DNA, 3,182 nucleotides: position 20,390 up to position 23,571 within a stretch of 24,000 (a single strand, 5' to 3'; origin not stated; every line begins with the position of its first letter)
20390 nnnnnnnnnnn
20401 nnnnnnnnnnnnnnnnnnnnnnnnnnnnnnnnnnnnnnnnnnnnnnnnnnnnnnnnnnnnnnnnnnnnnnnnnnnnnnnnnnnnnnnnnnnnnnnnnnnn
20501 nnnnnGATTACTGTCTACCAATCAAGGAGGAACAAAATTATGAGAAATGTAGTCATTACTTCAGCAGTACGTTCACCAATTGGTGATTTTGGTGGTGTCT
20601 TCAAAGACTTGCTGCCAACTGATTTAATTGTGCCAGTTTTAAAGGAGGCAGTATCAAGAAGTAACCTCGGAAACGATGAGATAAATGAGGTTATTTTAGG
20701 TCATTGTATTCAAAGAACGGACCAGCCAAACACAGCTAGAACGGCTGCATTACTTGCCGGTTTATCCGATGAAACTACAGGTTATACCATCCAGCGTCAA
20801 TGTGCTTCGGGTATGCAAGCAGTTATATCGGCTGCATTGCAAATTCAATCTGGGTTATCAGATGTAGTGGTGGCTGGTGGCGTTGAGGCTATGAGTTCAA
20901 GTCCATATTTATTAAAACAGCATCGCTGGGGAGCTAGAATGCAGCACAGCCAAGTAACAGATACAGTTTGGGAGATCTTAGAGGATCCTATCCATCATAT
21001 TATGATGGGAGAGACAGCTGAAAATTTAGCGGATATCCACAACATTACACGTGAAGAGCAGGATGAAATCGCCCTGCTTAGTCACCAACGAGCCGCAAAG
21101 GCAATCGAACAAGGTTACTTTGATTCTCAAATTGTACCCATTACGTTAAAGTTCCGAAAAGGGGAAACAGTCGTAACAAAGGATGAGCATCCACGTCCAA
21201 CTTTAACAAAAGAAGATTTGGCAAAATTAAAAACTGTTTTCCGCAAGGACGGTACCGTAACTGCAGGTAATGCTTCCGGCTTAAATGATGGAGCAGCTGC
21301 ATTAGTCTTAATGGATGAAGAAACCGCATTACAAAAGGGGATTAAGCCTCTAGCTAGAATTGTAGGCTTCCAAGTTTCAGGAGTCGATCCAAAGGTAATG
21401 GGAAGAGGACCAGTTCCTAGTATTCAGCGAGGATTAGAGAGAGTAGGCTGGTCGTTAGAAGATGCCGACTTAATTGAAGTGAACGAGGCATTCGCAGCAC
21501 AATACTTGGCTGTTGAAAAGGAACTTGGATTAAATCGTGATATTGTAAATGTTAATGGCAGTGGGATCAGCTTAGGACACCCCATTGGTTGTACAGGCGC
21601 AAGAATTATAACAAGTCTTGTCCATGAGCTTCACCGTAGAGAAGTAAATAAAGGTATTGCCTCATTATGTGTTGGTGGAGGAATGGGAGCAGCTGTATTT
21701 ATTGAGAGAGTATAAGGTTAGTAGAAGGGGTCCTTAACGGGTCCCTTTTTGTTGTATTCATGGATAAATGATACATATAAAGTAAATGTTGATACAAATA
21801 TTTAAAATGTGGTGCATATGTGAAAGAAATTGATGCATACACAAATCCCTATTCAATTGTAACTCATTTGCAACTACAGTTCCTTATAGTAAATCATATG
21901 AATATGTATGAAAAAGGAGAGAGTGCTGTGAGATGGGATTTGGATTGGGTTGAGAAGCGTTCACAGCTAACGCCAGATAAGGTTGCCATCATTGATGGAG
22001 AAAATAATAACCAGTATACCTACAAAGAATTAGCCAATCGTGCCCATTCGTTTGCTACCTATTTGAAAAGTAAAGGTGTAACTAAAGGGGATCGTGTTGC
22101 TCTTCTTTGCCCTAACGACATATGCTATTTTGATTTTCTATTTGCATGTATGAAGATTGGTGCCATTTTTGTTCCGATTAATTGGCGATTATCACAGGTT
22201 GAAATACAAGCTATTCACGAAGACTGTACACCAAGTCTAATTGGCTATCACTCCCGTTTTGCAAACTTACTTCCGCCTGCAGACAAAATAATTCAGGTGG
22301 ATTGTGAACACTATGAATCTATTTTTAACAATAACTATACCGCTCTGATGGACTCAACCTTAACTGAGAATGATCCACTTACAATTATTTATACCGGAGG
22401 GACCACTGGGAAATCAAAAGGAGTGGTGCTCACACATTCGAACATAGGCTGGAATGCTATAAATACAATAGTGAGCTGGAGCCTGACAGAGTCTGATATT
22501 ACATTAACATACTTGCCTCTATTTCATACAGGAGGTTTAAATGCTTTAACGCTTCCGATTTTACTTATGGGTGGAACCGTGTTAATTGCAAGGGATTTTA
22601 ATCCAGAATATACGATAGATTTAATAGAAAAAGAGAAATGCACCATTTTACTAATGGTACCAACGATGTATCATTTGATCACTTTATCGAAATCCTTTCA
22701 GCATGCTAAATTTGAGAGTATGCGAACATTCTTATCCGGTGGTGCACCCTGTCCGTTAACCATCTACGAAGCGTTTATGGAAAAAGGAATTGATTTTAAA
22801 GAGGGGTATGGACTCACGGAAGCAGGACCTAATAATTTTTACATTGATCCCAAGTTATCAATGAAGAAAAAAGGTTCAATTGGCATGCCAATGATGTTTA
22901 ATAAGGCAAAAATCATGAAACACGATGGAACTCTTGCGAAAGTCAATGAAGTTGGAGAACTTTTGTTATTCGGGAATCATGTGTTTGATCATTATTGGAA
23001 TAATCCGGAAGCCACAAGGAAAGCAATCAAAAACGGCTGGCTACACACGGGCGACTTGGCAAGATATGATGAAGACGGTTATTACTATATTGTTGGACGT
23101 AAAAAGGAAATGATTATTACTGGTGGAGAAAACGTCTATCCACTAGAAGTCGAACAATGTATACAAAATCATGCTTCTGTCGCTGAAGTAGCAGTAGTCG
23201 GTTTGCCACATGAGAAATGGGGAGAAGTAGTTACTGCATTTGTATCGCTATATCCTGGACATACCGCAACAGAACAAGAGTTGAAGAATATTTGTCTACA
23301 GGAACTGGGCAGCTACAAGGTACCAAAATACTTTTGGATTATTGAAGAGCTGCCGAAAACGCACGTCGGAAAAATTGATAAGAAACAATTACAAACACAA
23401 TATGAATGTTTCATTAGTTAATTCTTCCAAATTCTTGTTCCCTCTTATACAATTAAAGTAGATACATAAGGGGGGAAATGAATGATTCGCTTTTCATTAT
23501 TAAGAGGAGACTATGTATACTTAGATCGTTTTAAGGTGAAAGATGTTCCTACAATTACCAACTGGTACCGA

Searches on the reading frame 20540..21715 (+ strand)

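Call 6: search_protein_families(library=pfam, proteins=[window:20540-21715:+], max_evalue=0.01)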
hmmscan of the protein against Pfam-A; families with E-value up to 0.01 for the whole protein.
window:20540-21715:+ (391 aa): 3 families
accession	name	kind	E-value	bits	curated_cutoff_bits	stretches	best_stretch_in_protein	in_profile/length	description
PF00108.29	Thiolase_N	-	1.1e-85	287.6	26.4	1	4-261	1-260/260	Thiolase, N-terminal domain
PF02803.24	Thiolase_C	-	3.4e-46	156.3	27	1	269-390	2-123/123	Thiolase, C-terminal domain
PF00109.32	ketoacyl-synt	-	1.2e-05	25.5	20.8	1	82-131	168-217/252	Beta-ketoacyl synthase, N-terminal domain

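Call 34: search_protein_families(library=ncbifam, proteins=[window:20540-21715:+], max_evalue=0.00001)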
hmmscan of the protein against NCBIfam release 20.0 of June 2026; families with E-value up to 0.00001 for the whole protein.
window:20540-21715:+ (391 aa): 44 families (the best 25 are shown)
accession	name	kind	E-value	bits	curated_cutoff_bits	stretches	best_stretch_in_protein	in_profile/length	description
NF006552.0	PRK09051.1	subfamily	7.8e-148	492.9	565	1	1-391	3-395/395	beta-ketothiolase BktB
TIGR01930.1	AcCoA-C-Actrans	subfamily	3.9e-144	480.3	240.55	1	6-389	1-385/385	acetyl-CoA C-acyltransferase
NF042999.1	bketothiol_BktB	equivalog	1.1e-139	466.1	725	1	2-391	3-394/394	beta-ketothiolase BktB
NF004853.0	PRK06205.1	subfamily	8.5e-134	446.5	551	1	1-391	1-403/404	acetyl-CoA C-acetyltransferase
NF004206.0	PRK05656.1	subfamily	2.1e-120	402.4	688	1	1-390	1-392/392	acetyl-CoA C-acetyltransferase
NF006086.0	PRK08235.1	equivalog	3.2e-118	395.3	526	1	1-389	1-391/393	acetyl-CoA C-acetyltransferase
NF006551.0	PRK09050.1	subfamily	1.6e-116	389.7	605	1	1-391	1-401/401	3-oxoadipyl-CoA thiolase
TIGR02430.1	pcaF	equivalog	2.1e-114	382.7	597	1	2-391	1-400/400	3-oxoadipyl-CoA thiolase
NF005805.0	PRK07661.1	equivalog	8.1e-105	350.9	633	1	1-389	1-389/391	acetyl-CoA C-acetyltransferase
NF042967.1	AcCoAtase_PhaA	equivalog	1.5e-103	347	740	1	1-391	1-396/396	acetyl-CoA acetyltransferase PhaA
NF005890.0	PRK07851.1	equivalog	1.6e-103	346.8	580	1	1-391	1-405/406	acetyl-CoA C-acetyltransferase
NF006553.0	PRK09052.1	equivalog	1.6e-102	343.6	567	1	2-391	6-399/399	acetyl-CoA C-acyltransferase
NF006001.0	PRK08131.1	equivalog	1.5e-101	340.2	622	1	1-391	1-400/401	3-oxoadipyl-CoA thiolase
NF005404.0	PRK06954.1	subfamily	7.5e-100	334.7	687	1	3-389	8-395/397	acetyl-CoA C-acetyltransferase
NF005152.0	PRK06633.1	equivalog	3.7e-98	328.7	675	1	2-391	3-392/392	acetyl-CoA C-acetyltransferase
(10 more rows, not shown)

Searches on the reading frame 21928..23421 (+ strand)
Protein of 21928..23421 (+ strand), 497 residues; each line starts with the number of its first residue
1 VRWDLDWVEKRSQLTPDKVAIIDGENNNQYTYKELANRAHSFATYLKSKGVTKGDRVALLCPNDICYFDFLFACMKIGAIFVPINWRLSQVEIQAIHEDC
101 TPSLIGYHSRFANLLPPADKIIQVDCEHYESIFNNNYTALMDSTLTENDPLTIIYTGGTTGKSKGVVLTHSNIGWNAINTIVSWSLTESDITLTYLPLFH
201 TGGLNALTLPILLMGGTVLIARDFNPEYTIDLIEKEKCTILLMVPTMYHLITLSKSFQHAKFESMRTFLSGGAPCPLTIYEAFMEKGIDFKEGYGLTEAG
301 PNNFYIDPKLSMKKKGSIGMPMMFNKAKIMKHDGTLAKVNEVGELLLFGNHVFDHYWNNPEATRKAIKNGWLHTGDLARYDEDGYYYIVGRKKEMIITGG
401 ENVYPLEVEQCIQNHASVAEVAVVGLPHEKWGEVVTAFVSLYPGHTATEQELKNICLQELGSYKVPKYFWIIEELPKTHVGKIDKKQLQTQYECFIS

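Call 6: search_protein_families(library=pfam, proteins=[window:21934-23421:+], max_evalue=0.01)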
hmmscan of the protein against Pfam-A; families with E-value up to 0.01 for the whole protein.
window:21934-23421:+ (495 aa): 2 families
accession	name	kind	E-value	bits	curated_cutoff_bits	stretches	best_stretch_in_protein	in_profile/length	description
PF00501.34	AMP-binding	-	6.9e-80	269.1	29.9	1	7-355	2-384/384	AMP-binding enzyme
PF13193.12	AMP-binding_C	-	7.5e-21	75.3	24.5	1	405-480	1-76/76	AMP-binding enzyme C-terminal domain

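Call 34: search_protein_families(library=ncbifam, proteins=[window:21928-23421:+], max_evalue=0.00001)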
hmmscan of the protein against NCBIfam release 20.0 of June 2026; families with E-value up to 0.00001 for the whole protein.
window:21928-23421:+ (497 aa): 105 families (the best 25 are shown)
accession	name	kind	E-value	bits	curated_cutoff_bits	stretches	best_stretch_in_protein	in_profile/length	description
NF052269.1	Staph_lig_FadD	equivalog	9.5e-165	548.7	650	1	4-490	2-491/499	long-chain-fatty-acid--CoA ligase FadD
NF005307.0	PRK06839.1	equivalog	3.9e-149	497.5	748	1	7-491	7-492/496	o-succinylbenzoate--CoA ligase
NF004837.0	PRK06187.1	subfamily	2.7e-136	454.9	476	1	9-493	15-523/531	long-chain-fatty-acid--CoA ligase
NF006182.0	PRK08316.1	subfamily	5.2e-111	371.7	663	1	9-493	18-518/523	fatty acyl-CoA synthetase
NF002966.0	PRK03640.1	equivalog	7.5e-111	371.1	556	1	6-491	6-479/483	o-succinylbenzoate--CoA ligase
NF006572.0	PRK09088.1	equivalog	1.3e-104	350.6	696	1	7-491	6-486/491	acyl-CoA synthetase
NF009233.0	PRK12583.1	subfamily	4.2e-104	349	832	2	140-489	193-547/558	fatty acid CoA ligase family protein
NF005702.0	PRK07514.1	subfamily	1.4e-97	327.2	558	1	15-493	16-501/506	malonyl-CoA synthase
NF004797.0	PRK06145.1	equivalog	6.3e-93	311.8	850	1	12-493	12-496/499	acyl-CoA synthetase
TIGR01923.1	menE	equivalog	2.5e-90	303.4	330.15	1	31-488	1-442/442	o-succinylbenzoate--CoA ligase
NF004114.0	PRK05605.1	equivalog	5.9e-90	302.2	766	2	139-491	212-568/575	long-chain-fatty-acid--CoA ligase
NF004808.0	PRK06155.1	equivalog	7.7e-87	291.8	722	1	9-490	28-520/542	ATP-dependent acyl-CoA ligase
NF005676.0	PRK07470.1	equivalog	1.1e-86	291.6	774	1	9-491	27-528/544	acyl-CoA synthetase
NF006020.0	PRK08162.1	subfamily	2.5e-86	290.2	677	1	5-491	22-537/545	acyl-CoA synthetase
NF005714.0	PRK07529.1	subfamily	4.2e-86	289.7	632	2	139-490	209-574/640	acyl-CoA synthetase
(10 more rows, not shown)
